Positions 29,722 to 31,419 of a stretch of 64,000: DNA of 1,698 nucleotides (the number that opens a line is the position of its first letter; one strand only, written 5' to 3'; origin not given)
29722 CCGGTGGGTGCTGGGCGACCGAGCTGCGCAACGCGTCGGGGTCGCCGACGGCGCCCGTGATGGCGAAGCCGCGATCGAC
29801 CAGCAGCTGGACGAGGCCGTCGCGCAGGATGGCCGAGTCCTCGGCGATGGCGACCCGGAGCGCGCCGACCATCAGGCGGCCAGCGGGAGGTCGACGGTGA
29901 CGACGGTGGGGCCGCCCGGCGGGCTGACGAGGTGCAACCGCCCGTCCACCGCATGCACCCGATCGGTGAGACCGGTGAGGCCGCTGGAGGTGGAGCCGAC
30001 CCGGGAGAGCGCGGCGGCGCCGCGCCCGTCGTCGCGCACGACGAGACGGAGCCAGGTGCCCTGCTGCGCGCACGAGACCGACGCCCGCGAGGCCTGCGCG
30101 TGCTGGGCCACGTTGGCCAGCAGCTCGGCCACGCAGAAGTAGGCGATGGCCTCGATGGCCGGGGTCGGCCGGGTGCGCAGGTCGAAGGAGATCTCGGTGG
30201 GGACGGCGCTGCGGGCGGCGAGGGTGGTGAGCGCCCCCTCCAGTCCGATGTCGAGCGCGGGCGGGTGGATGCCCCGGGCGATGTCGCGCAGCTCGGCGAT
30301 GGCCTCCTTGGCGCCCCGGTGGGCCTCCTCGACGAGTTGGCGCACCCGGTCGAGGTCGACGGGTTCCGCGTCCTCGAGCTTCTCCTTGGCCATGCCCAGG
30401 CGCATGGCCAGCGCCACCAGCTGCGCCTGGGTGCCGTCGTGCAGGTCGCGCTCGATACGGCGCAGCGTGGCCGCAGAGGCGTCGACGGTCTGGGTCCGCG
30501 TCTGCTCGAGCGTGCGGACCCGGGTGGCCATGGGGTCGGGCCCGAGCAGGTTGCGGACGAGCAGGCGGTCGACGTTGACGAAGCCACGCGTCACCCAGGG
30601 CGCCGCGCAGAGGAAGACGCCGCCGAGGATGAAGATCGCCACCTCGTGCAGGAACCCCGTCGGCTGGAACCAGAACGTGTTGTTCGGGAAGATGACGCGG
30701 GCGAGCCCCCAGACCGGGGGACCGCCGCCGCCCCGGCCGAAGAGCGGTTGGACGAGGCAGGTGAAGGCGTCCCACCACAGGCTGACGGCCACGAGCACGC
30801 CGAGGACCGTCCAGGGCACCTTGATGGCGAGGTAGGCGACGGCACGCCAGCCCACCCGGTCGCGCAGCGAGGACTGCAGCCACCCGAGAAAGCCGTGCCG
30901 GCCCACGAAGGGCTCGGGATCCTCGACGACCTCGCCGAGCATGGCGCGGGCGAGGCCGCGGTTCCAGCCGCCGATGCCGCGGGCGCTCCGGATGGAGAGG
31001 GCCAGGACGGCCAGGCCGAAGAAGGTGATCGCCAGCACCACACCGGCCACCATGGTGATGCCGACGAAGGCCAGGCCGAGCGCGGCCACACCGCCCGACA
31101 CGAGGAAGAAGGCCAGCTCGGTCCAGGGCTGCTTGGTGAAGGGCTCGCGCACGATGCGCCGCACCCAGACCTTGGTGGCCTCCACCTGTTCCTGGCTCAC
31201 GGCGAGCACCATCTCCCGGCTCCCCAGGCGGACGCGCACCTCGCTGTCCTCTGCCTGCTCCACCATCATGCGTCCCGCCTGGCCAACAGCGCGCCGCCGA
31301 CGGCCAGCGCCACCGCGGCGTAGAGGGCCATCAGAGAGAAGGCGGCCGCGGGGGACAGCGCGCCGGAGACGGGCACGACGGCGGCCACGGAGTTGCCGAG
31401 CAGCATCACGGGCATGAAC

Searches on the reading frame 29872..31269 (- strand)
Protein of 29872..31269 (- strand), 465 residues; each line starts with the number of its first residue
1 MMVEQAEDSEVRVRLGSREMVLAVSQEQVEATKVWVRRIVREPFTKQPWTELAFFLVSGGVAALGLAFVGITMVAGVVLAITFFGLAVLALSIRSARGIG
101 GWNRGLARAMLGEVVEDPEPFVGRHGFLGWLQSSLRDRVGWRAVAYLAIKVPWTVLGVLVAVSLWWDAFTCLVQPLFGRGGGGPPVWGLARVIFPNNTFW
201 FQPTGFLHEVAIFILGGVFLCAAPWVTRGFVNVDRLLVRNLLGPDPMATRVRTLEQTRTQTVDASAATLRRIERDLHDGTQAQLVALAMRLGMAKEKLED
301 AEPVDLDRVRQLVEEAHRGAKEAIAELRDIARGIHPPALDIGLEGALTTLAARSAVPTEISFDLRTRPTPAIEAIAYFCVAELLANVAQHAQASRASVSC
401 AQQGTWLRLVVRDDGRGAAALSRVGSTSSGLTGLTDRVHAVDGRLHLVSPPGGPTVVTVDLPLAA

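Call 89: search_protein_families(library=pfam, proteins=[window:29872-31269:-], max_evalue=0.00001)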
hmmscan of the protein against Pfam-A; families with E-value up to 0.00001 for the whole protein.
window:29872-31269:- (465 aa): 3 families
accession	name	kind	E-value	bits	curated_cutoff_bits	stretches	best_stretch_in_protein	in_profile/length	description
PF13796.11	Sensor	-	4.9e-24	85.6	28.2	1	55-242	2-162/162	Putative sensor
PF07730.19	HisKA_3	-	1.2e-11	45.4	24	1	270-339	3-68/68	Histidine kinase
PF02518.31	HATPase_c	-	1.5e-07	32.2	26.4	1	378-464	8-110/111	Histidine kinase-, DNA gyrase B-, and HSP90-like ATPase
